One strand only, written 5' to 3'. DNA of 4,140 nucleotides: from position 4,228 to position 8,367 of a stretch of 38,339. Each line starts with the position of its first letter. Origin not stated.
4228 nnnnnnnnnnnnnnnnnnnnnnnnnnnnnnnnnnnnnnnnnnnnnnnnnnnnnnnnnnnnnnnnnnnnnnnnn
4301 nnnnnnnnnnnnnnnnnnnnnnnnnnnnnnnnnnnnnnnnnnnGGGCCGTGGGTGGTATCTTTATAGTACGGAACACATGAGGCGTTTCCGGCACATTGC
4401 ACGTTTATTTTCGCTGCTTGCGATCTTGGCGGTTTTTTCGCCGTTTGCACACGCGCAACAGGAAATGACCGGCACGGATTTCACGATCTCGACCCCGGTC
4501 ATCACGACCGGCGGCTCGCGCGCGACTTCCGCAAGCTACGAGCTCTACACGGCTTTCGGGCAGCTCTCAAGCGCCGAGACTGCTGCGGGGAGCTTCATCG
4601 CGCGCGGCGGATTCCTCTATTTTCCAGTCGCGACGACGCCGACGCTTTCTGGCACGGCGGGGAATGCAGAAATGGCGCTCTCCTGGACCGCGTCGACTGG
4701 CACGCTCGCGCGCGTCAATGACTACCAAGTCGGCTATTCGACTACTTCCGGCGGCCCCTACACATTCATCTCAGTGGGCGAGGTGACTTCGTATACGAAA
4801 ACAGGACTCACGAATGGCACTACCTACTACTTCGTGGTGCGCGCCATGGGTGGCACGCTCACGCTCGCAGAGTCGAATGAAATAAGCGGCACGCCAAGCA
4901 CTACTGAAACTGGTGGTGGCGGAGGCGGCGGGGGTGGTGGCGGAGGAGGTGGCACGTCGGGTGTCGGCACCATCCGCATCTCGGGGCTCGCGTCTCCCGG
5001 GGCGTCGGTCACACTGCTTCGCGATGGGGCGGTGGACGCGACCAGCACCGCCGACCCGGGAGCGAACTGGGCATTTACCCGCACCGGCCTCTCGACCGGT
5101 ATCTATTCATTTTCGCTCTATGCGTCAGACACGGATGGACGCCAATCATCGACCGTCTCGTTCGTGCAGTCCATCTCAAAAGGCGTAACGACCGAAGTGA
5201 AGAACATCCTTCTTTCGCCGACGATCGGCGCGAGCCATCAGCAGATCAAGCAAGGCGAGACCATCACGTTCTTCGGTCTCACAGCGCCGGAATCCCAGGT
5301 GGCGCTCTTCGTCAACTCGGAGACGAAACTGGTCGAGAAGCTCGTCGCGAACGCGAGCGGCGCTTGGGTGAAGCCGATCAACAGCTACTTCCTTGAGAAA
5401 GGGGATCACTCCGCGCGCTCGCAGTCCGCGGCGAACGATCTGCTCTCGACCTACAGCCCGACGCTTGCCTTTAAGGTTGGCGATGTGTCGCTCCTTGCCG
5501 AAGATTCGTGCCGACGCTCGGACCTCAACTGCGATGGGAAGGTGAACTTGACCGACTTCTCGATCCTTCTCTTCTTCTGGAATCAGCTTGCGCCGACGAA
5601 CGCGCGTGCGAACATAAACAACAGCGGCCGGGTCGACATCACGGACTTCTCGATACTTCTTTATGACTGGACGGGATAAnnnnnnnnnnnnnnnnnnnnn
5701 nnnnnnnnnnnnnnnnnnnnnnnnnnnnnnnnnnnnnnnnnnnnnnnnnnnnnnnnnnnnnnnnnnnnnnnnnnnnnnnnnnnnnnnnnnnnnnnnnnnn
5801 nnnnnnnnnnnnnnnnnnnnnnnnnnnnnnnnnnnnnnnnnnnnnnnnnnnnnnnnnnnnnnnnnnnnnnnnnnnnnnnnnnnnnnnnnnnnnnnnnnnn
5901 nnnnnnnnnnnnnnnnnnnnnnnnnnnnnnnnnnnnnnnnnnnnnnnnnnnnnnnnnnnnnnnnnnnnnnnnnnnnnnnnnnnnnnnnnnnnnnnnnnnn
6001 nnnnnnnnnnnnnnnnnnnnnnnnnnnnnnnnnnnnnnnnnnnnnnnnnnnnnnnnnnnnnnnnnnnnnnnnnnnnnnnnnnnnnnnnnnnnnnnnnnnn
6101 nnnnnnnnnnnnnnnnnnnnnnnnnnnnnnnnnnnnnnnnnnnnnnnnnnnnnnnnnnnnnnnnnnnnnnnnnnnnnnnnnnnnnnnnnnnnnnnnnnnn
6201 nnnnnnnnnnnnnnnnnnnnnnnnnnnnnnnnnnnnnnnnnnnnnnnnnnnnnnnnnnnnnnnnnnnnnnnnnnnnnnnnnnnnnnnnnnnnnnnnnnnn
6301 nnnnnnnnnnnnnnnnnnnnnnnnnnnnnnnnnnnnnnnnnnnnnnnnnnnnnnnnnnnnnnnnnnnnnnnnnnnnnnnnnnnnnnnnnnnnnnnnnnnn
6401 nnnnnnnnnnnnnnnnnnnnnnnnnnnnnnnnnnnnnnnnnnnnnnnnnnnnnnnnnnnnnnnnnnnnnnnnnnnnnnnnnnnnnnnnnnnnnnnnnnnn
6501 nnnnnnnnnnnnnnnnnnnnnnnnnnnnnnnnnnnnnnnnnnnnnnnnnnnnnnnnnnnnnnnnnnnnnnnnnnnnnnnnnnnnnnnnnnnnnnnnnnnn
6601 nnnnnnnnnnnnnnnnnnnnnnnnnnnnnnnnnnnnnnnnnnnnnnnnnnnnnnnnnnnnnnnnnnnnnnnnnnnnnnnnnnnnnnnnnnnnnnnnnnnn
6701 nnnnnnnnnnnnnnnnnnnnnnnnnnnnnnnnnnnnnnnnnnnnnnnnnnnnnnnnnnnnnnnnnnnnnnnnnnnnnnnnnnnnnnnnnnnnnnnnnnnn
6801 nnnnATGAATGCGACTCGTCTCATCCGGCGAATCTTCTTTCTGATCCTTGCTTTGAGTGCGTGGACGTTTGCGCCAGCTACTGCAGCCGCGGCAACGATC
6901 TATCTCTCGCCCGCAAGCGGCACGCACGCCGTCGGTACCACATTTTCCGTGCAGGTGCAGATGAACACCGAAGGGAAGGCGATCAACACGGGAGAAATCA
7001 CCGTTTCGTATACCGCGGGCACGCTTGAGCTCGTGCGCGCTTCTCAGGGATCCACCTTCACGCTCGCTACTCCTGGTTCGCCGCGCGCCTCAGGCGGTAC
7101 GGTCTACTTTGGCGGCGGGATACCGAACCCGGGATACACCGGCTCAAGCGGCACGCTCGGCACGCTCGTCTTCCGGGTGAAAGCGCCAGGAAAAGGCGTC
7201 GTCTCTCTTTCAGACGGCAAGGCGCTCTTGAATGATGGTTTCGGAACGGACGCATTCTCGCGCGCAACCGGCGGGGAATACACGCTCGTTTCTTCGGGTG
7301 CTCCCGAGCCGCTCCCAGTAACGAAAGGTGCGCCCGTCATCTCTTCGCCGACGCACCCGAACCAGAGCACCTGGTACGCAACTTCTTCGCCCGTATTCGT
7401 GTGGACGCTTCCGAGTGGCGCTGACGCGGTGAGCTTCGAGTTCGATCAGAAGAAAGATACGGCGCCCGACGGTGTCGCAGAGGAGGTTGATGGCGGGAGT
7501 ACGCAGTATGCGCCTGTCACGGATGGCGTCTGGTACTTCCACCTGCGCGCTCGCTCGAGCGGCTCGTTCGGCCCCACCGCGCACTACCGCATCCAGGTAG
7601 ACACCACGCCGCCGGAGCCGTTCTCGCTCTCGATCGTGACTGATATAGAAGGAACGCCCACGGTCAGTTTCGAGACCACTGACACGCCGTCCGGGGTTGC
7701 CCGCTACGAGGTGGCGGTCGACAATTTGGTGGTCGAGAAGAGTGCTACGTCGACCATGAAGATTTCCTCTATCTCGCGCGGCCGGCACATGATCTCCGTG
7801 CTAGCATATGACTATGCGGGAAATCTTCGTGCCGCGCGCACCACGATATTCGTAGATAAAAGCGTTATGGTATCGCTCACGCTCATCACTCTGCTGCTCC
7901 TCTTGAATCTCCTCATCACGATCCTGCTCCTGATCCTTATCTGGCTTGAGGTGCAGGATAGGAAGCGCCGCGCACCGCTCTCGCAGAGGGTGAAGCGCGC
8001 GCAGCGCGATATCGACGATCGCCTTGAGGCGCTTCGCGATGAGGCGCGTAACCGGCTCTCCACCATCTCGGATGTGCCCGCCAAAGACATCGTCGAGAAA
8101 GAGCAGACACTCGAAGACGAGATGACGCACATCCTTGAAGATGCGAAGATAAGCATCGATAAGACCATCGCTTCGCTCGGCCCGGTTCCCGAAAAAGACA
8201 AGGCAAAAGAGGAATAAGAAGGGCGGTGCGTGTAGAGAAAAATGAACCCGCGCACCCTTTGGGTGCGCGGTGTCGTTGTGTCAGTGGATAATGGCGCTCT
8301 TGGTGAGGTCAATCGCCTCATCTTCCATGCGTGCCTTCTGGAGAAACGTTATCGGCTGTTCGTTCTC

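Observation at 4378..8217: Self-contained cohesin-dockerin module: one dockerin protein followed by two membrane-anchored cohesin paralogs, with no enzyme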

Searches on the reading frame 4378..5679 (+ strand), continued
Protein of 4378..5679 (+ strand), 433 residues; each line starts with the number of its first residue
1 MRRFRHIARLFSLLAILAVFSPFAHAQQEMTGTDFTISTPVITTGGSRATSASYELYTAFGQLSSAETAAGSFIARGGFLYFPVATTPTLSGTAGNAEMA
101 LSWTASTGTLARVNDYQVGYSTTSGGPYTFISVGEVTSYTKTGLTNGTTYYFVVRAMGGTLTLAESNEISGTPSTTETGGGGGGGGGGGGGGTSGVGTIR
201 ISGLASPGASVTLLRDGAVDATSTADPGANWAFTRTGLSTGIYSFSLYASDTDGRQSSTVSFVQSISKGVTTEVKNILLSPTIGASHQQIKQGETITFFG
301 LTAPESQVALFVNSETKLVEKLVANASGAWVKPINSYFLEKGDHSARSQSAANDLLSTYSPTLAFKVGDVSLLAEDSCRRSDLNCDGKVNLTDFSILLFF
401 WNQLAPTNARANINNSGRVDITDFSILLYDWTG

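Call 62: fold_search(model_id=the predicted structure, library=pdb)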
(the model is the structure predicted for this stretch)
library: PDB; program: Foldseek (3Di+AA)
matches with E <= 10: 1899; with E <= 0.001: 455
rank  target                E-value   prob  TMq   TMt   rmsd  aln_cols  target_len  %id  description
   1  8yyl_B                1.0e-09  1.00  0.17  0.15  26.6       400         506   10  Cryo-EM structure of the complex IR with one insulin (released 2025-04-09)
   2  6tpw                  1.7e-09  1.00  0.20  0.22  22.2       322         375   12  Crystal structures of FNIII domain one through four of the human leucocyte common antigen-related protein ( LAR) (released 2020-05-13)
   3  7tyk_A                2.0e-09  1.00  0.17  0.10  28.3       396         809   12  Cryo-EM Structure of insulin receptor-related receptor (IRR) in apo-state captured at pH 7. The 3D refinement was appl (released 2023-02-15)
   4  7tyj_B                2.3e-09  1.00  0.18  0.21  28.4       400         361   10  Cryo-EM Structure of insulin receptor-related receptor (IRR) in apo-state captured at pH 7. The 3D refinement was focu (released 2023-02-15)
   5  6xay_C                2.6e-09  1.00  0.19  0.28  22.5       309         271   16  Structure of a fragment of human fibronectin containing the 10th, 11th and 12th type III domains (released 2021-06-09)
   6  4gh7_B                2.6e-09  1.00  0.17  0.25  20.6       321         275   19  Crystal structure of Anticalin N7A in complex with oncofetal fibronectin fragment Fn7B8 (released 2012-12-26)
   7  5n47_D                3.2e-09  1.00  0.18  0.27  21.8       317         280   16  Structure of Anticalin N7E in complex with the three-domain fragment Fn7B8 of human oncofetal fibronectin (released 2018-02-14)
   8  8xk1_B                5.3e-09  1.00  0.17  0.10  25.1       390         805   10  Cryo-EM structure of human insulin receptor bound to 4 IGF-I (released 2024-12-25)
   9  7mrs_A                6.6e-09  1.00  0.19  0.27  21.6       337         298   10  Zebrafish CNTN4 APPb complex (released 2022-01-05)
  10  6xay_B                6.6e-09  1.00  0.18  0.28  21.9       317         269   16  Structure of a fragment of human fibronectin containing the 10th, 11th and 12th type III domains (released 2021-06-09)
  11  3t1w                  7.0e-09  1.00  0.19  0.21  22.4       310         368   16  Structure of the four-domain fragment Fn7B89 of oncofetal fibronectin (released 2012-03-21)
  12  5n47_F                7.7e-09  1.00  0.18  0.28  21.1       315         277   16  Structure of Anticalin N7E in complex with the three-domain fragment Fn7B8 of human oncofetal fibronectin (released 2018-02-14)
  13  8xkm_A                8.6e-09  1.00  0.17  0.10  26.9       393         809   10  Cryo-EM structure of human insulin receptor bound to 4 IGF-I, conformation 3 (released 2024-12-25)
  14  4gh7_D                9.5e-09  1.00  0.19  0.27  21.6       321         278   17  Crystal structure of Anticalin N7A in complex with oncofetal fibronectin fragment Fn7B8 (released 2012-12-26)
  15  7y8s_A                1.3e-08  1.00  0.19  0.28  23.4       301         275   14  Crystal structure of sDscam FNIII1-3 domains, isoform beta2v6 (released 2023-05-24)
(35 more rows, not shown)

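Call 81: search_protein_representatives(alignment_id=A2)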
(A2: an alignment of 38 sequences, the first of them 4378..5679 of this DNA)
Query: 38 sequences, 438 profile positions. Proteins with E-value up to 0.001 (for the whole library): 48815; up to 1e-10: 15554; up to 1e-30: 3577. The best 150 are listed.
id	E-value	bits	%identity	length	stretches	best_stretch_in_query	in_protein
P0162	8.4e-294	990.1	-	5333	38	90-181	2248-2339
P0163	1.1e-287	970.0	-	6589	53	91-182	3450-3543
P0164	1.6e-287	969.4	-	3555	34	91-180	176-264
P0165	1.4e-285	963.1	-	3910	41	91-184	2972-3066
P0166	8.6e-268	904.4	-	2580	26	93-178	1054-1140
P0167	7.2e-259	875.0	-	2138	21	90-184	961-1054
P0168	4.6e-235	796.6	-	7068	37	90-183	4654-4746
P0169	7.1e-229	776.2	-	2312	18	91-184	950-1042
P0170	1.1e-217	739.3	-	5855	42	92-181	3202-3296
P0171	9.3e-210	713.2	-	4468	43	88-180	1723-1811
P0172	2.6e-207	705.1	-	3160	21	91-185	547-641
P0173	3.4e-202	688.2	-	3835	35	91-183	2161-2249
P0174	5.0e-195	664.6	-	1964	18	91-185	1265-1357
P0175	1.6e-193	659.6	-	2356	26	91-182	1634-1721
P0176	4.8e-191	651.5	-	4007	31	89-183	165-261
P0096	1.0e-155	535.1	-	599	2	180-438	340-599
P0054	7.9e-155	532.2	-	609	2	175-438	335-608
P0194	2.9e-150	517.1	-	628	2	173-438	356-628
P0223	8.1e-137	472.8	-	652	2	163-438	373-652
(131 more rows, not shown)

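Call 82: search_protein_families(library=pfam, proteins=[P0096, P0054, P0194, P0223], max_evalue=0.001)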
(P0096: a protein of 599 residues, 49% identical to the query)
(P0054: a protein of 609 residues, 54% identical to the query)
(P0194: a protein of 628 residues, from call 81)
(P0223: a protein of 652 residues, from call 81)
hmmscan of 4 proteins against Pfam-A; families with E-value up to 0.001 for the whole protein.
P0096 (599 aa): 3 families
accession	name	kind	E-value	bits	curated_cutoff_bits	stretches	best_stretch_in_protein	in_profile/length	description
PF00041.27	fn3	-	1.4e-07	32.1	25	1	93-161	10-73/84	Fibronectin type III domain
PF00404.24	Dockerin_1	-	2.8e-07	31.1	22.9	1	547-593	2-52/57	Dockerin type I domain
PF17936.7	Big_6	-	0.00025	21.6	27.6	0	365-426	17-79/83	Bacterial Ig domain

P0054 (609 aa): 3 families
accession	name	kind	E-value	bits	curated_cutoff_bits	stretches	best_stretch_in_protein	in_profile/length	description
PF00041.27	fn3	-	2.8e-05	24.7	25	1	98-170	6-74/84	Fibronectin type III domain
PF00404.24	Dockerin_1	-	3.9e-05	24.2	22.9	1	557-602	3-52/57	Dockerin type I domain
PF17936.7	Big_6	-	4.1e-05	24.2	27.6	1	370-434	14-79/83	Bacterial Ig domain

P0194 (628 aa): 3 families
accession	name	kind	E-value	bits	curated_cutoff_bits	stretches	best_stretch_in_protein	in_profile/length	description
PF17936.7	Big_6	-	2.6e-06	28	27.6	1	388-452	15-80/83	Bacterial Ig domain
PF19077.6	Big_13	-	8e-05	23.5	27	0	389-453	30-98/102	Bacterial Ig-like domain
PF00404.24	Dockerin_1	-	0.00033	21.2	22.9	0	571-623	1-53/57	Dockerin type I domain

P0223 (652 aa): 1 family
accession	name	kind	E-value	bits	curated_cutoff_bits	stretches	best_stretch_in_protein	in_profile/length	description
PF00404.24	Dockerin_1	-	2.6e-07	31.2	22.9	1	600-646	1-52/57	Dockerin type I domain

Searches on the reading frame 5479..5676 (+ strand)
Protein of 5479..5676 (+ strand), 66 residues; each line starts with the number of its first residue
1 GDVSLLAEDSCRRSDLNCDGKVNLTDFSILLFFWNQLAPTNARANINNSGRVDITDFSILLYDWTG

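Call 51: search_solved_structures(query=A4, max_evalue=0.01, show_alignments=4)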
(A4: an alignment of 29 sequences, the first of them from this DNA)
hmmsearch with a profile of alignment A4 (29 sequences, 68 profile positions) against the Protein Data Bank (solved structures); distinct sequences matched with E-value up to 0.01: 15.
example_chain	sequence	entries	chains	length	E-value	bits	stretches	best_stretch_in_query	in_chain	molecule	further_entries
2y3n_B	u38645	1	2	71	1.8e-11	46.9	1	14-65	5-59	CELLULOSOMAL FAMILY-48 PROCESSIVE GLYCOSIDE HYDROLASE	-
4fl4_A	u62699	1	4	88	3.8e-09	39.5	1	14-62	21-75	Glycoside hydrolase family 9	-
1daq_A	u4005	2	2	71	1.4e-06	31.2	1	14-62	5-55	ENDOGLUCANASE SS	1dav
2mte_A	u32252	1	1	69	1.7e-06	31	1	14-62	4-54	Cellulose 1,4-beta-cellobiosidase (reducing end) CelS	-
2yik_A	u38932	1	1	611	3.6e-06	30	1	9-62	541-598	ENDOGLUCANASE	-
1clc_A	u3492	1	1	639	2.9e-05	27.1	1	8-62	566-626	ENDOGLUCANASE CELD; EC: 3.2.1.4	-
4cj0_A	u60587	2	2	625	3.2e-05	26.9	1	8-62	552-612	ENDOGLUCANASE D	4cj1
5nrm_B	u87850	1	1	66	4.5e-05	26.5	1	9-34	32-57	DocCel5: Type I dockerin repeat domain from A. cellulolyticus family 5 endoglucanase WP_01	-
5nrk_B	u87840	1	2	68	7.3e-05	25.8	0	9-34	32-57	DocCel5: Type I dockerin repeat domain from A. cellulolyticus family 5 endoglucanase WP_01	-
2b59_B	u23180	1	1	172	0.00025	24.1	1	1-62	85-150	Cellulosomal scaffolding protein A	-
9qfa_A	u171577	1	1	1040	0.00027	23.9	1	10-63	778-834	Ruminococcus bromii Amy12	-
3kcp_A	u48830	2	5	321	0.00082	22.4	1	1-62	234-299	Cellulosomal-scaffolding protein A | Cellulosome anchoring protein cohesin region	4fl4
2vn6_B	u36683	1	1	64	0.002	21.2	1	16-63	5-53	ENDOGLUCANASE A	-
2vn5_B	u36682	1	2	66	0.0027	20.8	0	16-63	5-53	ENDOGLUCANASE A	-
5g5d_B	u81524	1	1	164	0.0066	19.5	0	1-62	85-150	CELLULOSOMAL-SCAFFOLDING PROTEIN A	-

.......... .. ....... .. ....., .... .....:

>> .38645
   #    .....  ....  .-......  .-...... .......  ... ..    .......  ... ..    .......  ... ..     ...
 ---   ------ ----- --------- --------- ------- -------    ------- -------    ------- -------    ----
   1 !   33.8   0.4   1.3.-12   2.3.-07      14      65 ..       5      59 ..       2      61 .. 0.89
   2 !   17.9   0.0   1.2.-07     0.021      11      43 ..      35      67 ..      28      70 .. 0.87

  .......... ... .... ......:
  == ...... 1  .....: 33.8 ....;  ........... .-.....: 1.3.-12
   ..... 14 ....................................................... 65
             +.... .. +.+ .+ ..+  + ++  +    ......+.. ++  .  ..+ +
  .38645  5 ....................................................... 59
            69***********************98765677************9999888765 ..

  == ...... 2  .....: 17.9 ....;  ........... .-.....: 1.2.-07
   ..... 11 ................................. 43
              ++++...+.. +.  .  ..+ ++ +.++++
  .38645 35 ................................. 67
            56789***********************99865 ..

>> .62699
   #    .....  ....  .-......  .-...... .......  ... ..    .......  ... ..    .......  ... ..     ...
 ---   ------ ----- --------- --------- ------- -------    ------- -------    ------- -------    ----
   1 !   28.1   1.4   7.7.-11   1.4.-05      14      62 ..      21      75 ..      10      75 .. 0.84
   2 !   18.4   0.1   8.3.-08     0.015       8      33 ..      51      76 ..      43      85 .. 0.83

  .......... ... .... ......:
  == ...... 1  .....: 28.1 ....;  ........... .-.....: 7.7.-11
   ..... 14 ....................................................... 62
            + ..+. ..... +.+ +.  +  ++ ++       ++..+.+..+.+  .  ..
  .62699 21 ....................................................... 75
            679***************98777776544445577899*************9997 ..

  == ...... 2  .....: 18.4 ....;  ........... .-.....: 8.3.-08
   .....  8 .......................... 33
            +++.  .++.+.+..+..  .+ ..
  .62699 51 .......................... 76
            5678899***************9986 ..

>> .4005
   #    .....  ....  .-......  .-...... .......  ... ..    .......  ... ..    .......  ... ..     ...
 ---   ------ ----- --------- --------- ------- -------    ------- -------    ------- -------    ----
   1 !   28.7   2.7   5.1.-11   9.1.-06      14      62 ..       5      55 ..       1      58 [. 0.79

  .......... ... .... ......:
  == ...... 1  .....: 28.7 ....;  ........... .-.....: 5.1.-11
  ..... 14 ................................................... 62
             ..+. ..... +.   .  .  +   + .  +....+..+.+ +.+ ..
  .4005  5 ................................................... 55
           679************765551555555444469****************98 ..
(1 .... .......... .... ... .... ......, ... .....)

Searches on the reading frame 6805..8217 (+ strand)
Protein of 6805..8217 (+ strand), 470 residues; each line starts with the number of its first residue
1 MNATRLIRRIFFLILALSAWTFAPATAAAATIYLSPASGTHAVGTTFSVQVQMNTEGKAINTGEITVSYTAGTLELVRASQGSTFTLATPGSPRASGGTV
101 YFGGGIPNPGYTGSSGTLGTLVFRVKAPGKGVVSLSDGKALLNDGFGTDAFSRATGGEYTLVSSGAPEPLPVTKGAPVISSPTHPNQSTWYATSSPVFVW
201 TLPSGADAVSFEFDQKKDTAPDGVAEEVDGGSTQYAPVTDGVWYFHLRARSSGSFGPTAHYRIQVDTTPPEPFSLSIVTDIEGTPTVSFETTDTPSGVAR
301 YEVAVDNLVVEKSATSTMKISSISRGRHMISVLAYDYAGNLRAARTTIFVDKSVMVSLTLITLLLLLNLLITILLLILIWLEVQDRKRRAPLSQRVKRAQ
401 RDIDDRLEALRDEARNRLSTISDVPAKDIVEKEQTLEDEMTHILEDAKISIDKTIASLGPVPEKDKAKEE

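Call 3: search_protein_families(library=pfam, proteins=[window:6805-8217:+], max_evalue=1)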
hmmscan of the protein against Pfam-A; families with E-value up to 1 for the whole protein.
window:6805-8217:+ (470 aa): 1 family
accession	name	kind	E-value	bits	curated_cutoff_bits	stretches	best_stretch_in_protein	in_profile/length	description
PF19077.6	Big_13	-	0.14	13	27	1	289-351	31-101/102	Bacterial Ig-like domain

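Call 4: search_protein_families(library=ncbifam, proteins=[window:6805-8217:+], max_evalue=1)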
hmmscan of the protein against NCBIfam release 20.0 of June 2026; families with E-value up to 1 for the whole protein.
window:6805-8217:+ (470 aa): 2 families
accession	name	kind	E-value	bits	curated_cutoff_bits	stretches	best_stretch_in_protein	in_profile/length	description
NF047446.1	barrel_OmpL47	domain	1.4e-07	31.9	40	1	284-349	4-66/68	OmpL47-type beta-barrel domain-containing protein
TIGR01837.1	PHA_granule_1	subfamily_domain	0.17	12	94.7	1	397-454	40-97/118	poly(hydroxyalkanoate) granule-associated protein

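Call 9: search_solved_structures(query=window:6805-8217:+, max_evalue=10, show_alignments=2)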
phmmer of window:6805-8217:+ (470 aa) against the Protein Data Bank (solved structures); distinct sequences matched with E-value up to 10: 0.
